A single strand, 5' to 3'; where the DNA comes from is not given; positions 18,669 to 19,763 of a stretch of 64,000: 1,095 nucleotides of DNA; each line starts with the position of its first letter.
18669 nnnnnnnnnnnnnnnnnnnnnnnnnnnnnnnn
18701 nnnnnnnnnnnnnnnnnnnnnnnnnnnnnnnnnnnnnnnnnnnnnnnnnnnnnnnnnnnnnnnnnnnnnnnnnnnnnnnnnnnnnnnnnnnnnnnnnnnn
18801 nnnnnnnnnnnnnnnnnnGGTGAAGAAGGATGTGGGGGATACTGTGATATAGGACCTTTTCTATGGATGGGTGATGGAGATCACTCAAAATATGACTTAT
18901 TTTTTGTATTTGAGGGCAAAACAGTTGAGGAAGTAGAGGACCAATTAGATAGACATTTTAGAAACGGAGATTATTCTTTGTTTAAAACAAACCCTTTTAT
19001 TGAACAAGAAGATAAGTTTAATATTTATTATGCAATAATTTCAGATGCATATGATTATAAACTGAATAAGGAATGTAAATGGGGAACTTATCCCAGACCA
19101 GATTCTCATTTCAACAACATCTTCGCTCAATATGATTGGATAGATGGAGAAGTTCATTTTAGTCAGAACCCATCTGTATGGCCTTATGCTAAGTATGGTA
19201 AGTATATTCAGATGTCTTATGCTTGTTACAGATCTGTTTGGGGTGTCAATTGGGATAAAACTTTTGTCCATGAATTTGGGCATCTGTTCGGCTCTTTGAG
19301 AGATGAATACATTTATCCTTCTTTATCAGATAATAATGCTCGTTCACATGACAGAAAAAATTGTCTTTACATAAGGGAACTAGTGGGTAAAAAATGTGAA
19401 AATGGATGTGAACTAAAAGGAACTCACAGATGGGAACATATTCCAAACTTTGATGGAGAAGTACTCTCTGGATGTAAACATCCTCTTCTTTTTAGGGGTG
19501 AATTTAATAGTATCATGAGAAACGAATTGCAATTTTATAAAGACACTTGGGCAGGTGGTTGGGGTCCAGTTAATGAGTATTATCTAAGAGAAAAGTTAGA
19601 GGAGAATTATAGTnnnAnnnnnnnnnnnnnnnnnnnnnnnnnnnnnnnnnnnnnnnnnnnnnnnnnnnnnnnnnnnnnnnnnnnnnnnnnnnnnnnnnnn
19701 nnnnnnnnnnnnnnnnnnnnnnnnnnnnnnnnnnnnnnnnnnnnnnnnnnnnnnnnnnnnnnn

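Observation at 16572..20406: Roughly 1000-aa surface-anchored modular protein ending in an M64-type zinc metalloprotease domain, with a co-transcribed acidic membrane-anchored partner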

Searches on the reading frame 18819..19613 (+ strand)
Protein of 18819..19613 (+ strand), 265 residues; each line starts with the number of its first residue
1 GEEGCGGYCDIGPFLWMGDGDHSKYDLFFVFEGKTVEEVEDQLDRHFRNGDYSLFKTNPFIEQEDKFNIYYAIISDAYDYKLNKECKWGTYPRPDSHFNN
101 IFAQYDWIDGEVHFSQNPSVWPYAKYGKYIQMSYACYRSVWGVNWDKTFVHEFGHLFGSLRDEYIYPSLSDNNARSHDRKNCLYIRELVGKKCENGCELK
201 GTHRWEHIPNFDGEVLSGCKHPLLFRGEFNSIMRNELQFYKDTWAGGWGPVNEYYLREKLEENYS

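Call 13: search_solved_structures(query=A1, max_evalue=1, show_alignments=2)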
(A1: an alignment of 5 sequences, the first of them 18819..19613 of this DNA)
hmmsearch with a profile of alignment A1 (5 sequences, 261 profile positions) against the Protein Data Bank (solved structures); distinct sequences matched with E-value up to 1: 3.
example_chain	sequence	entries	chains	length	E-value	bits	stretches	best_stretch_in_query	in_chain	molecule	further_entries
3p1v_A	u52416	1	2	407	7.9e-09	38.2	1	21-170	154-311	Metallo-endopeptidase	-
4df9_A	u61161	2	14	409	1.9e-08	37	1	19-205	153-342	putative peptidase | Lipoprotein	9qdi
5kvl_H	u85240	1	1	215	0.013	17.8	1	64-137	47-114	Humanized 10G4 anti-Leukotriene C4 Immunoglobulin G (IgG) heavy chain Fab fragment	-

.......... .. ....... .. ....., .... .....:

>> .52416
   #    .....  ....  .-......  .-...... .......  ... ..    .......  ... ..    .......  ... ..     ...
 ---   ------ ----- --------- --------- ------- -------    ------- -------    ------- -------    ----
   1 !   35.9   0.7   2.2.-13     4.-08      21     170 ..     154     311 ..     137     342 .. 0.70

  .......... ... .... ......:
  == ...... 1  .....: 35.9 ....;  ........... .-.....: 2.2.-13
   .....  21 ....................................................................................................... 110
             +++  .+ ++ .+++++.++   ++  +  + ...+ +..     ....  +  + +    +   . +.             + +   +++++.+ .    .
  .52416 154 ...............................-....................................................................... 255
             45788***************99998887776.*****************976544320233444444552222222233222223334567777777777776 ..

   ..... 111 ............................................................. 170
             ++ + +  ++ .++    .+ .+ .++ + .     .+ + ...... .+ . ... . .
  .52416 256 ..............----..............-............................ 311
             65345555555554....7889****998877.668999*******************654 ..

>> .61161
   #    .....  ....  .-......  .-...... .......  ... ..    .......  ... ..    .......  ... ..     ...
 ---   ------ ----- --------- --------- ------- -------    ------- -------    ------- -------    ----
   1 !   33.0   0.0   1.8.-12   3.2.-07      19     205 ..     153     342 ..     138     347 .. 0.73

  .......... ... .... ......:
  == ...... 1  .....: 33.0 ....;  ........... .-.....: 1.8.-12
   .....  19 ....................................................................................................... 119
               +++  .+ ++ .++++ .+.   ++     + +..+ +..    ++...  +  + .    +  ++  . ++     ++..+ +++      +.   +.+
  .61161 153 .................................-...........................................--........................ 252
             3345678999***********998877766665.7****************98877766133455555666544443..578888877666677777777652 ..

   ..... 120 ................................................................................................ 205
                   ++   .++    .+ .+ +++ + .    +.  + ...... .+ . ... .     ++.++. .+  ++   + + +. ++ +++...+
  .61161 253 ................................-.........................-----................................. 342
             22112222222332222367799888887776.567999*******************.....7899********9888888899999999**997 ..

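Call 15: find_homologous_proteins(query=A1, max_evalue=0.001)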
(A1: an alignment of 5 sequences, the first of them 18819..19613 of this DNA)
Query A1 (5 sequences) (265 aa, profile of the alignment): 16 proteins with E <= 0.001 among 7031 candidates.
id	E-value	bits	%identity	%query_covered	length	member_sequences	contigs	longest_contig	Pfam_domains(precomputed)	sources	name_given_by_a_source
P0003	1.0e-107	377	35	98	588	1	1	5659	-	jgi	jgi:hypothetical protein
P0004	2.0e-100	353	43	46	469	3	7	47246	-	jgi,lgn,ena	-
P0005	2.9e-70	254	30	58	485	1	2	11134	-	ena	-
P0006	1.8e-67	245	38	93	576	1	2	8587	-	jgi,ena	jgi:hypothetical protein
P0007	3.0e-55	205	35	98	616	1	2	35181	-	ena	-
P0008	3.2e-55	205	37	86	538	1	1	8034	PF11617.14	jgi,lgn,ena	-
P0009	5.8e-26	109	49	25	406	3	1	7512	-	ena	-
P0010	4.4e-25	106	45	25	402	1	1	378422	-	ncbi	-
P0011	1.6e-7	49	24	97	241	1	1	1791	PF09471.16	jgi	-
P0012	4.9e-5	41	26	74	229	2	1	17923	PF09471.16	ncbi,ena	-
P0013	5.3e-5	41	26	69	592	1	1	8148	PF09471.16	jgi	jgi:hypothetical protein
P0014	5.5e-5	40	25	54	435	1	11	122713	PF09471.16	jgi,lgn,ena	jgi:hypothetical protein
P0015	1.6e-4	39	27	57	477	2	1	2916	PF09471.16,PF16217.11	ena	-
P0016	1.6e-4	39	27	62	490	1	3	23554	PF09471.16,PF16217.11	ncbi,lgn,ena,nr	ncbi:MAG: peptidase M64 [Candidatus Aminicenantes bacterium]|nr:peptidase M64 [Candidatus Aminicenan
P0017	3.4e-4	38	23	97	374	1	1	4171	PF09471.16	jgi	-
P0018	6.2e-4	37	28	43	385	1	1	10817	PF09471.16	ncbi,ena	-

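Call 29: search_protein_representatives(alignment_id=A1)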
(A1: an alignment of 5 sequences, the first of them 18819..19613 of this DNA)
Query: 5 sequences, 261 profile positions. Proteins with E-value up to 0.001 (for the whole library): 549; up to 1e-10: 66; up to 1e-30: 20. The best 150 are listed.
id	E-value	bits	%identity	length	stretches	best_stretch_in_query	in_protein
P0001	2.2e-120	417.1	-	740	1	1-260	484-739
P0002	6.9e-111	385.9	-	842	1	2-261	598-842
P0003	3.2e-108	377.2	-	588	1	2-261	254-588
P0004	6.5e-101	353.2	-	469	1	7-260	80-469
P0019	7.9e-73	261.2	-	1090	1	2-258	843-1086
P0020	1.8e-68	246.9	-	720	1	10-260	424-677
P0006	5.9e-68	245.2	-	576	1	11-260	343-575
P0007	9.4e-56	205.2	-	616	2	5-260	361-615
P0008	1.0e-55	205.1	-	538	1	16-258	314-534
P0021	5.8e-48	179.7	-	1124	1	12-260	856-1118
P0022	6.6e-48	179.5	-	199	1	102-260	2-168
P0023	1.1e-42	162.3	-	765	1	9-259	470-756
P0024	4.9e-42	160.2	-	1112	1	12-259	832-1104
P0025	1.0e-41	159.2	-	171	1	3-151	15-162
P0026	2.5e-41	158.0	-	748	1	5-258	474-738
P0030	2.1e-33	132.0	-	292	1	19-260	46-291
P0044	2.5e-21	92.3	-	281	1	12-260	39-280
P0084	2.8e-10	56.2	-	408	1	53-258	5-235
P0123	1.6e-08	50.4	-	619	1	23-257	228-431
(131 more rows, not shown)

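Call 33: find_related_loci(query=A1, collection=genome_contigs, flank=4000)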
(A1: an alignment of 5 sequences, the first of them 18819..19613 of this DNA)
Query A1 (265 aa) in genome_contigs; peptide patterns used: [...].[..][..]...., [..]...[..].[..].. (x = any residue, [..] = any of these).
276 stretches matched a pattern; 1 encode a relative of the query (tblastn E <= 1e-3); 1 distinct loci.
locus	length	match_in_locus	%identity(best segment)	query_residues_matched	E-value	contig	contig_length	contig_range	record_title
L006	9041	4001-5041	39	15-256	1e-10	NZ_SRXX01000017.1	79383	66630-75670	Flagellimonas onchidii strain XY-359 Scaffold17, whole genome shotgun sequence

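Call 34: find_encoding_contigs(protein=P0006, flank=4000, max_places=1)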
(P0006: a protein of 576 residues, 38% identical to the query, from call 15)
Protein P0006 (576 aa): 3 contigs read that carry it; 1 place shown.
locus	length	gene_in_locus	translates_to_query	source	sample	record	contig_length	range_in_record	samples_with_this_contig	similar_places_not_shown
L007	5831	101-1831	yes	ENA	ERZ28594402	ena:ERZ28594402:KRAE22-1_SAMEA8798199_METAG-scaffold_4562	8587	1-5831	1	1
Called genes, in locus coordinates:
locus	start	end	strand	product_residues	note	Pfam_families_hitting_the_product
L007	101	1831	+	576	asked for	-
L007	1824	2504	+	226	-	-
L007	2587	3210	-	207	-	-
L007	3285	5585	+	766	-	PF13229:Beta_helix, PF05048:NosD (weak), PF06452:CBM9_1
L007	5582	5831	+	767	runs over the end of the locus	PF13385:Laminin_G_3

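Call 35: find_encoding_contigs(protein=P0007, flank=4000, max_places=1)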
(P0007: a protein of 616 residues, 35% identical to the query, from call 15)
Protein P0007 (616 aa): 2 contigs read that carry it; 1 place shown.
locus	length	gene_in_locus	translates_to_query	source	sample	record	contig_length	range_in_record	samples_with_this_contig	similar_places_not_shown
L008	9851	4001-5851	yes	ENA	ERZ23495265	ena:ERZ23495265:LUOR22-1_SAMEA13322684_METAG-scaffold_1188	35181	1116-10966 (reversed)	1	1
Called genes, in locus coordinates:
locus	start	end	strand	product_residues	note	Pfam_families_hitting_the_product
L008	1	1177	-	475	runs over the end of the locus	PF01406:tRNA-synt_1e, PF01921:tRNA-synt_1f (faint), PF09334:tRNA-synt_1g (weak), PF09190:DALR_2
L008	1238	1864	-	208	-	PF01872:RibD_C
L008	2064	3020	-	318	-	PF03215:Rad17, PF05496:RuvB_N, PF13177:DNA_pol3_delta2, PF25199:nSTAND_NTPase5 (weak), PF13173:AAA_14 (faint), PF00004:AAA, PF25361:AAA_lid_RFC1 (weak), PF08542:Rep_fac_C, +1 more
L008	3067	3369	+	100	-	-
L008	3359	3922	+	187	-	PF09335:VTT_dom (weak)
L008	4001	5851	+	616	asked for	-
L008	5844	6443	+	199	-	-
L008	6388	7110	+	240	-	PF00702:Hydrolase (faint), PF13419:HAD_2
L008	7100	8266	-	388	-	-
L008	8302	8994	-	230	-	PF02463:SMC_N (faint), PF00005:ABC_tran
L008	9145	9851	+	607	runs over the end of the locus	?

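Call 36: find_encoding_contigs(protein=P0008, flank=4000, max_places=1)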
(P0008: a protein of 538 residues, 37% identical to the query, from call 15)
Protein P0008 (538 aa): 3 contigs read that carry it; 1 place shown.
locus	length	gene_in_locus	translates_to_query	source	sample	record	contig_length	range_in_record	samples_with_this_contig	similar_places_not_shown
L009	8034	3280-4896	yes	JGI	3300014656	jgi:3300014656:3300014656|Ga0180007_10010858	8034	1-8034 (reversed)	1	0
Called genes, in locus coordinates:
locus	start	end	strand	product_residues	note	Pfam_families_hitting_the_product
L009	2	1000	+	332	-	?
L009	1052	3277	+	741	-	PF07953:Toxin_R_bind_N (faint), PF13385:Laminin_G_3, PF02210:Laminin_G_2 (faint), PF13385:Laminin_G_3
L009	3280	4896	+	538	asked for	PF11617:Cu-binding_MopE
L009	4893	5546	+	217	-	-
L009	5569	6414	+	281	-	PF00491:Arginase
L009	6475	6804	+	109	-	-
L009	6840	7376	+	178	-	PF02834:LigT_PEase, PF13563:2_5_RNA_ligase2 (weak), PF02834:LigT_PEase (weak)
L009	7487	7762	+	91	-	-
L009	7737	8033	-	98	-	?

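Call 37: find_encoding_contigs(protein=P0005, flank=4000, max_places=1)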
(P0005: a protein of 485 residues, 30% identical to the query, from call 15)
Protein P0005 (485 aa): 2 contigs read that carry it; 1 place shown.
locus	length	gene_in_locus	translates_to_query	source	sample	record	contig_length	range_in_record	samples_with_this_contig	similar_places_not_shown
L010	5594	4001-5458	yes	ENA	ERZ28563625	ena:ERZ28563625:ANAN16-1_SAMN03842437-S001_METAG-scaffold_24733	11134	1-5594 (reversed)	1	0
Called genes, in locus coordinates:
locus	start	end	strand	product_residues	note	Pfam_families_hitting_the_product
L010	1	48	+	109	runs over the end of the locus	-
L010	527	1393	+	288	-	PF01478:Peptidase_A24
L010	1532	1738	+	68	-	PF24434:DUF7557 (weak)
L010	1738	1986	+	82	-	PF05016:ParE_toxin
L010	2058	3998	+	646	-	PF13884:Peptidase_S74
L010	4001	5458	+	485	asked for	-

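Call 69: search_protein_families(library=pfam, proteins=[P0123, P0013, P0084, P0016, P0019, P0030, P0044], max_evalue=10)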
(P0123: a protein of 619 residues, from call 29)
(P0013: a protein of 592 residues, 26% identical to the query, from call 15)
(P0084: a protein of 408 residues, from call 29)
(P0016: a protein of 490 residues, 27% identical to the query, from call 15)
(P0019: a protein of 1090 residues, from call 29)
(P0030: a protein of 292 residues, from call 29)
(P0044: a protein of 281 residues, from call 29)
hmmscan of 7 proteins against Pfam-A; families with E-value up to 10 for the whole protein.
P0123 (619 aa): 5 families
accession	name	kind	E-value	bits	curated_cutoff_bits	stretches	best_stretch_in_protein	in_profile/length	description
PF09471.16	Peptidase_M64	-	4e-10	39.8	26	3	303-388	110-196/302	IgA Peptidase M64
PF10462.15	Peptidase_M66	-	0.00012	21.6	20.6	1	312-345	172-205/306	Peptidase M66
PF18911.6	PKD_4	-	0.00045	20.7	27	1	443-536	2-84/85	PKD domain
PF00801.26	PKD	-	0.012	16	23.5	1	453-523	8-68/80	PKD domain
PF13688.12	Reprolysin_5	-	0.026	15.2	27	1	295-370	109-182/196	Metallo-peptidase family M12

P0013 (592 aa): 2 families
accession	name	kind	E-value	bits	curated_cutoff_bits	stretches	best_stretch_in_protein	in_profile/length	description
PF09471.16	Peptidase_M64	-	2.2e-14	53.8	26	1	153-330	2-196/302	IgA Peptidase M64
PF13688.12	Reprolysin_5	-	0.029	15.1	27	1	261-330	131-164/196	Metallo-peptidase family M12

P0084 (408 aa): 5 families
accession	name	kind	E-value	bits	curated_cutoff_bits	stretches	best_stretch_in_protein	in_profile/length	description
PF09471.16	Peptidase_M64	-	1.7e-08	34.4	26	2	183-220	253-290/302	IgA Peptidase M64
PF13582.12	Reprolysin_3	-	0.091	13.7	22.4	1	70-121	69-119/123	Metallo-peptidase family M12B Reprolysin-like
PF13860.13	FlgD_ig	-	0.14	12.6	27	0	332-366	10-44/79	FlgD Ig-like domain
PF13574.12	Reprolysin_2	-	0.14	12.5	27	1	111-129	128-146/195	Metallo-peptidase family M12B Reprolysin-like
PF18719.7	ArlS_N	-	0.24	12.1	27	1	343-381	57-95/140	ArlS sensor domain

P0016 (490 aa): 3 families
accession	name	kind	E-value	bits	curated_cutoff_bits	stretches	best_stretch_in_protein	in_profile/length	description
PF09471.16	Peptidase_M64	-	9.9e-88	294.6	26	1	170-485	2-302/302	IgA Peptidase M64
PF16217.10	M64_N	-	1.8e-37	128.1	27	1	25-144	1-119/122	Peptidase M64 N-terminus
PF02403.27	Seryl_tRNA_N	-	0.28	11.9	28.2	1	366-424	28-81/108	Seryl-tRNA synthetase N-terminal domain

P0019 (1090 aa): 7 families
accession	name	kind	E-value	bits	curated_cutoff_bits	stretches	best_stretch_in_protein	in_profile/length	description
PF00404.24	Dockerin_1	-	7.6e-09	36.1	22.9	2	317-367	1-55/57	Dockerin type I domain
PF09471.16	Peptidase_M64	-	2.2e-07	30.8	26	1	865-1018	12-171/302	IgA Peptidase M64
PF13405.12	EF-hand_6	-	0.006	16.7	25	1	345-363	6-24/30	EF-hand domain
PF13499.12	EF-hand_7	-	0.052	14.4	30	1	347-388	10-32/67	EF-hand domain pair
PF13582.12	Reprolysin_3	-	0.074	14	22.4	1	974-1000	93-119/123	Metallo-peptidase family M12B Reprolysin-like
PF00036.39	EF-hand_1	-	0.18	11.8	25.4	1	347-364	8-25/29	EF hand domain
PF13202.12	EF-hand_5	-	0.35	10.9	25.9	1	348-364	8-24/25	EF hand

P0030 (292 aa): 2 families
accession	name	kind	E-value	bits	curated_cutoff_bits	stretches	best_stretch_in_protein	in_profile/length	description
PF09471.16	Peptidase_M64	-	4.7e-06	26.4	26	3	181-202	142-163/302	IgA Peptidase M64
PF05547.17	Peptidase_M6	-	0.12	12.1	22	1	184-202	228-245/294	Immune inhibitor A peptidase M6, catalytic domain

P0044 (281 aa): 7 families
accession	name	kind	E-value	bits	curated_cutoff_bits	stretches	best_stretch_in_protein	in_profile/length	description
PF09471.16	Peptidase_M64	-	8.8e-11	41.9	26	1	43-191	5-164/302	IgA Peptidase M64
PF05572.19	Peptidase_M43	-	0.015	15.7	23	1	153-207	52-103/152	Pregnancy-associated plasma protein-A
PF10462.15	Peptidase_M66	-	0.046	13.1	20.6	1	168-212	190-233/306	Peptidase M66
PF13398.12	Peptidase_M50B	-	0.048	13.8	26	1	160-205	12-53/201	Peptidase M50B-like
PF06262.17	Zincin_1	-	0.053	13.9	22.4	1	171-190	74-93/97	Zincin-like metallopeptidase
PF13688.12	Reprolysin_5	-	0.11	13.2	27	1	146-185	117-156/196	Metallo-peptidase family M12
PF13582.12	Reprolysin_3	-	0.19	12.7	22.4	1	167-184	103-120/123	Metallo-peptidase family M12B Reprolysin-like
